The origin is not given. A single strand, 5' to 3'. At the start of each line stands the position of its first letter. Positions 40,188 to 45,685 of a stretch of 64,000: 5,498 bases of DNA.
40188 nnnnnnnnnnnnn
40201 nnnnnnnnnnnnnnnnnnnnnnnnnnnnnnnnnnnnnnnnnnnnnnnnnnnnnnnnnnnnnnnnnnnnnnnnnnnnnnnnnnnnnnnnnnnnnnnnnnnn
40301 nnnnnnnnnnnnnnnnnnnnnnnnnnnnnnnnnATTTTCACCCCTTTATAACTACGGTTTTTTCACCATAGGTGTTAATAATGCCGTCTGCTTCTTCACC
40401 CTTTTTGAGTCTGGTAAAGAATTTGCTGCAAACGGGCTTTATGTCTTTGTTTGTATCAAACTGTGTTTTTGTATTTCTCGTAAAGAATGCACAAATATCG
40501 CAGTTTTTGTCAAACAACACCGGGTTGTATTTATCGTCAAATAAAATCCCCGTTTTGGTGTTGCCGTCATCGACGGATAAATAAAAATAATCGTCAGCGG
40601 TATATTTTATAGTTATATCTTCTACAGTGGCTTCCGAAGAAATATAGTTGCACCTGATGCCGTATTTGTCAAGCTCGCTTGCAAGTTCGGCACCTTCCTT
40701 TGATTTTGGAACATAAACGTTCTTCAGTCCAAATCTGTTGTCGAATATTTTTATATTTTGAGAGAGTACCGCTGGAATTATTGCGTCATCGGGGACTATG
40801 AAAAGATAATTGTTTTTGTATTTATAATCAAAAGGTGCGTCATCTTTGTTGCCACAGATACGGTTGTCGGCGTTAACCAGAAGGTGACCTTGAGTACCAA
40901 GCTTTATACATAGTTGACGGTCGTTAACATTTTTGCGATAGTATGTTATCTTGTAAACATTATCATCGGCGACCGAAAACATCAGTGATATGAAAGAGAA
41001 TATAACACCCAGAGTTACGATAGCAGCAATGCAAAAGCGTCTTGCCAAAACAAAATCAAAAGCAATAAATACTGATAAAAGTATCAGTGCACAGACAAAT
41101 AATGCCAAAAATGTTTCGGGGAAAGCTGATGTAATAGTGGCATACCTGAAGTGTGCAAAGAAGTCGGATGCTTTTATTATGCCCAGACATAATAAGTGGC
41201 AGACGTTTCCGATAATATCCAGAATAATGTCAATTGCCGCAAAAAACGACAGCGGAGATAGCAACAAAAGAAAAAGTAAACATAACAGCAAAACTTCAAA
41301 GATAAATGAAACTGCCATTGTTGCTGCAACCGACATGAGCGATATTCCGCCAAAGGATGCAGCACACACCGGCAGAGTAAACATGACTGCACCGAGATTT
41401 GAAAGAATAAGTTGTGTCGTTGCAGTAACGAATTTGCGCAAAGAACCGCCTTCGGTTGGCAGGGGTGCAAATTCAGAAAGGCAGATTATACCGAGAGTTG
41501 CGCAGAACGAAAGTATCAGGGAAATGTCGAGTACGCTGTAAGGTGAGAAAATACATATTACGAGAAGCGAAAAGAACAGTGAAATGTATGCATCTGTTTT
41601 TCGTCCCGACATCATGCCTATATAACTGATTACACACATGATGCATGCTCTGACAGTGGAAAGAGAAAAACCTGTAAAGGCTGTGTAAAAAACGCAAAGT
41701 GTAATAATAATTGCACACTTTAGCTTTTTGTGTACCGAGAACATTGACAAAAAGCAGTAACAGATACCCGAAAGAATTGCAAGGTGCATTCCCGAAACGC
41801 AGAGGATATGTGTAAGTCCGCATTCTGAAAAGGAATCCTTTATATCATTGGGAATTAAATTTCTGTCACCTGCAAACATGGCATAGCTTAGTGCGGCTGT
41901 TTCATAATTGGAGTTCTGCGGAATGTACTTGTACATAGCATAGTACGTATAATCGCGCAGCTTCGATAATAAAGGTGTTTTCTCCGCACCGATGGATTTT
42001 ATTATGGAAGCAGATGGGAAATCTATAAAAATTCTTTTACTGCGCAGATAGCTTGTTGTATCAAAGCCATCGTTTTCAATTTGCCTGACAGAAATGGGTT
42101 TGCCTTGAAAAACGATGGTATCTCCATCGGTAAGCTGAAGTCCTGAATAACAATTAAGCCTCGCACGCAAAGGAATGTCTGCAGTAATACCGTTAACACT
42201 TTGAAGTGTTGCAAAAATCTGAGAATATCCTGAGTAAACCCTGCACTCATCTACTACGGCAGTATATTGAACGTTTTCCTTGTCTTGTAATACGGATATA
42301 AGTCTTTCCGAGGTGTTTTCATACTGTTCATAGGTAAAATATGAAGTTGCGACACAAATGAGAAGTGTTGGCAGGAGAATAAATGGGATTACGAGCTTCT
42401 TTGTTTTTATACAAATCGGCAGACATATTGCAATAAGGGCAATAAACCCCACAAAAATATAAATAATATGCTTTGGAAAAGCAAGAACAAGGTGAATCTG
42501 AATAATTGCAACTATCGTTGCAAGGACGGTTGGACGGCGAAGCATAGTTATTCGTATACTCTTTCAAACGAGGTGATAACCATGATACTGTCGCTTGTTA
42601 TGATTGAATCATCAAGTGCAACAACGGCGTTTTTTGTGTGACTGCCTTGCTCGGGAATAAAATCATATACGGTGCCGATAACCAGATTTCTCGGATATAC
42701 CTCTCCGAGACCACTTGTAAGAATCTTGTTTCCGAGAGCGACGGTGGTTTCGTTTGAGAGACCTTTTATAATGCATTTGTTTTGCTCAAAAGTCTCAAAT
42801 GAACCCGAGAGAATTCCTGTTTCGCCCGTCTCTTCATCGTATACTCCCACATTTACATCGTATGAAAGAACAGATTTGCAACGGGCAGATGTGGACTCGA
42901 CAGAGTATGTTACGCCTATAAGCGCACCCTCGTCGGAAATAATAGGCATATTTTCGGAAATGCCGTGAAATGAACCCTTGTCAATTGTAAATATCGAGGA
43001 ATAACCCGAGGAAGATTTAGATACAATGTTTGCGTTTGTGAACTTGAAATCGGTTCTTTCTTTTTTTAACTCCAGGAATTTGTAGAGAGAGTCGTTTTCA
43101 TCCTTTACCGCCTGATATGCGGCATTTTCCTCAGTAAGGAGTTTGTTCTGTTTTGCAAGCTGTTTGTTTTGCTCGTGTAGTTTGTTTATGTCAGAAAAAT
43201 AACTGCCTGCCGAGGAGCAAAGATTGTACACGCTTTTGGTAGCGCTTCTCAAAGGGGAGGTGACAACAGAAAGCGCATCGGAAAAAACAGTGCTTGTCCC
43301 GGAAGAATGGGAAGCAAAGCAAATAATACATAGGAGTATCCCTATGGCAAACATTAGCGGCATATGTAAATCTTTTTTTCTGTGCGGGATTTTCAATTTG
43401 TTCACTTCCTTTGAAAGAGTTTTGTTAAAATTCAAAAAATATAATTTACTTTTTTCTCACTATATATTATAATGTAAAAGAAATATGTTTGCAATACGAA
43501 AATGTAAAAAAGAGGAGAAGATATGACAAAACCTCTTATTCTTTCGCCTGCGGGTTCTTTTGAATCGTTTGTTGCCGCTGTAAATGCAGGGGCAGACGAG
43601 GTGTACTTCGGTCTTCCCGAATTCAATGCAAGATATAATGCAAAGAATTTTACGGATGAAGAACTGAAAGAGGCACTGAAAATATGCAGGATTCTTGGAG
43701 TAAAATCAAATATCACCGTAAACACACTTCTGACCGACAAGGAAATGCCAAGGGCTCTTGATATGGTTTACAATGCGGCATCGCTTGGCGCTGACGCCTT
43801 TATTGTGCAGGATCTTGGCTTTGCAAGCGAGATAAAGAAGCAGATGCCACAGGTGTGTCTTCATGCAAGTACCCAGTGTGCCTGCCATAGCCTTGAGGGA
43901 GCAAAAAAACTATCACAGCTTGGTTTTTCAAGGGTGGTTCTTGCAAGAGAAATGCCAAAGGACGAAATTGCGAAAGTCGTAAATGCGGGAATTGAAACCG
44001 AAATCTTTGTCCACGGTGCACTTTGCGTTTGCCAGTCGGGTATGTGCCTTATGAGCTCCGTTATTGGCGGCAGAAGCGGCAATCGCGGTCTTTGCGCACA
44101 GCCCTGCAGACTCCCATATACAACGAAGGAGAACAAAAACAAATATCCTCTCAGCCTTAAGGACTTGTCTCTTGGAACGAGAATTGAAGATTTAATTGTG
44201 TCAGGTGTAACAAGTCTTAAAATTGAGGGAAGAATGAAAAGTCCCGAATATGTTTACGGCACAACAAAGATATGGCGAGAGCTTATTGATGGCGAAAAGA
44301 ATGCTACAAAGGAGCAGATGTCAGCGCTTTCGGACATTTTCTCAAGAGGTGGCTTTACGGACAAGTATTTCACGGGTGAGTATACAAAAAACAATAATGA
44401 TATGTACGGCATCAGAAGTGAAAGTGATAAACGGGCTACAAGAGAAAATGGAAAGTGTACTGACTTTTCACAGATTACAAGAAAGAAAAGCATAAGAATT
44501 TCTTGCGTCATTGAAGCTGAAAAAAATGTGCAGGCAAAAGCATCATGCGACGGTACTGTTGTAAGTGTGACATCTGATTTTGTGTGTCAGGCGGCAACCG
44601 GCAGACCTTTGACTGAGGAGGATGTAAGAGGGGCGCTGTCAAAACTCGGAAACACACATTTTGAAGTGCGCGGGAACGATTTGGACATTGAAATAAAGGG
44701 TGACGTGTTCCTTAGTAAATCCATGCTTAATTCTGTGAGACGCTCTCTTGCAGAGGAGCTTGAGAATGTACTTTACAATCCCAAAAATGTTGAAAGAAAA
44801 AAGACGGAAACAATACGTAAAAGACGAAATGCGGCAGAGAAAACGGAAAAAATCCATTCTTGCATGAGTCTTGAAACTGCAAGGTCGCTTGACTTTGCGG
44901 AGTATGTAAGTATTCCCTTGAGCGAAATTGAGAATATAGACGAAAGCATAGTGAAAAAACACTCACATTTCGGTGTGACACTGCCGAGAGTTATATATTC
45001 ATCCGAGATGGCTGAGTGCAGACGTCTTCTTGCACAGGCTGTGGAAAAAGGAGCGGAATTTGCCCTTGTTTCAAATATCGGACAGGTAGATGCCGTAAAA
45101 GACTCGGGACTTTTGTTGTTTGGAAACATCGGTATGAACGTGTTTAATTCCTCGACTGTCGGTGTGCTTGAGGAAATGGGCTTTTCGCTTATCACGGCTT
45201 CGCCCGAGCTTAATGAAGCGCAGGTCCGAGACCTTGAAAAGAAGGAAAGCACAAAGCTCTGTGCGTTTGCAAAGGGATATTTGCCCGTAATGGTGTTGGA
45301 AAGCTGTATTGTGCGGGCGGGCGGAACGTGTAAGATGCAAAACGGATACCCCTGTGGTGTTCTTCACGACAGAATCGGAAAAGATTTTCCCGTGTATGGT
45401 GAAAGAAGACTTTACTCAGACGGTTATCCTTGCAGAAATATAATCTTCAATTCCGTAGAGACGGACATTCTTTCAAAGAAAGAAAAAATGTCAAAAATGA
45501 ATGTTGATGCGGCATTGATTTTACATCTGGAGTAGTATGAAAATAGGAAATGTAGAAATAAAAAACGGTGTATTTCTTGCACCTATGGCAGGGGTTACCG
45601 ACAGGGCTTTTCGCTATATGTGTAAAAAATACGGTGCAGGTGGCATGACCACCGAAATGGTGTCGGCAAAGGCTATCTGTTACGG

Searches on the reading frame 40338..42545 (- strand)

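Call 7: search_protein_families(library=pfam, proteins=[window:40338-42545:-], max_evalue=0.001)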
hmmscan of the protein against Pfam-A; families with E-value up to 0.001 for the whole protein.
window:40338-42545:- (735 aa): 2 families
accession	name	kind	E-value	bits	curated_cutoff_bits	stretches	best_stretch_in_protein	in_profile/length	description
PF03772.21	Competence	-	1.9e-48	165.6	23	1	223-493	1-265/270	Competence protein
PF13567.11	DUF4131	-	1.4e-10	41.6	31.6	1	29-174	6-155/165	Domain of unknown function (DUF4131)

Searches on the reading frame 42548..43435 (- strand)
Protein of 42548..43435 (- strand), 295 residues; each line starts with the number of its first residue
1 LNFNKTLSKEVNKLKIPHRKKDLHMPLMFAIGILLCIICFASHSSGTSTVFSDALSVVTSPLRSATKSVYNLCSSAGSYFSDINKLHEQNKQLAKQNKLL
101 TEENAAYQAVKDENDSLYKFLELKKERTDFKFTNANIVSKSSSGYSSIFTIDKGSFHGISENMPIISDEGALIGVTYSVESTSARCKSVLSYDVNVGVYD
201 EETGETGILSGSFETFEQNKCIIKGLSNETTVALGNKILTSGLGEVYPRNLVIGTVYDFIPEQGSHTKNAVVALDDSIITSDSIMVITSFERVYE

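Call 7: search_protein_families(library=pfam, proteins=[window:42548-43435:-], max_evalue=0.001)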
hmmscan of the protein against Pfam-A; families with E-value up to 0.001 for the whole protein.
window:42548-43435:- (295 aa): 1 family
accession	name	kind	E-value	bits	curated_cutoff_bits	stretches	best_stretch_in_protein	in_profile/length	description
PF04085.20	MreC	-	7.4e-29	100.9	28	1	137-287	1-146/147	Rod shape-determining protein MreC, barrel core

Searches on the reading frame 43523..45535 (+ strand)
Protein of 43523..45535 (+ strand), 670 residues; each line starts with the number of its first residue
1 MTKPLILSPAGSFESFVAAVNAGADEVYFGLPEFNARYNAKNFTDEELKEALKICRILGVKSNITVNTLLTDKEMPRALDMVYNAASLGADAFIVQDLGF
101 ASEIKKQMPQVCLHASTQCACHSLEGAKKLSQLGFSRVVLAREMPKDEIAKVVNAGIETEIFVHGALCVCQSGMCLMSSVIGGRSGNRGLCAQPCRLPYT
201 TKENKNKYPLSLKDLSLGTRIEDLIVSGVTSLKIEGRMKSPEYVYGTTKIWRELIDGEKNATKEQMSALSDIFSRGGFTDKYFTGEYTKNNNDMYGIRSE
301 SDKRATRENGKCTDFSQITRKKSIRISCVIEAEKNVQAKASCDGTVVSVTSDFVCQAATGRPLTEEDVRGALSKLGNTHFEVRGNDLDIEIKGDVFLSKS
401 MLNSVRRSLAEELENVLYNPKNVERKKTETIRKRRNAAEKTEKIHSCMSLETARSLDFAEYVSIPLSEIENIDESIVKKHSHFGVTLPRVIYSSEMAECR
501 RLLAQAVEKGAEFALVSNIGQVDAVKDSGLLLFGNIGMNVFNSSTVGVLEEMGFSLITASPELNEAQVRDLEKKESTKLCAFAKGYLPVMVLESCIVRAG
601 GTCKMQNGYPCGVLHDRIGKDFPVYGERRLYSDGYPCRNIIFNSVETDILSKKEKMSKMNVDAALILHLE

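Call 7: search_protein_families(library=pfam, proteins=[window:43523-45535:+], max_evalue=0.001)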
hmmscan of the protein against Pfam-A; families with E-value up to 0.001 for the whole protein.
window:43523-45535:+ (670 aa): 2 families
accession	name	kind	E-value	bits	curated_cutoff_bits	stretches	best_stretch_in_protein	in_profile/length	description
PF01136.24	Peptidase_U32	-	3.7e-72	242.8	22.4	2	77-286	3-230/233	Peptidase family U32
PF12392.13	DUF3656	-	4e-17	63.3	22.1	1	314-415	19-106/109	Collagenase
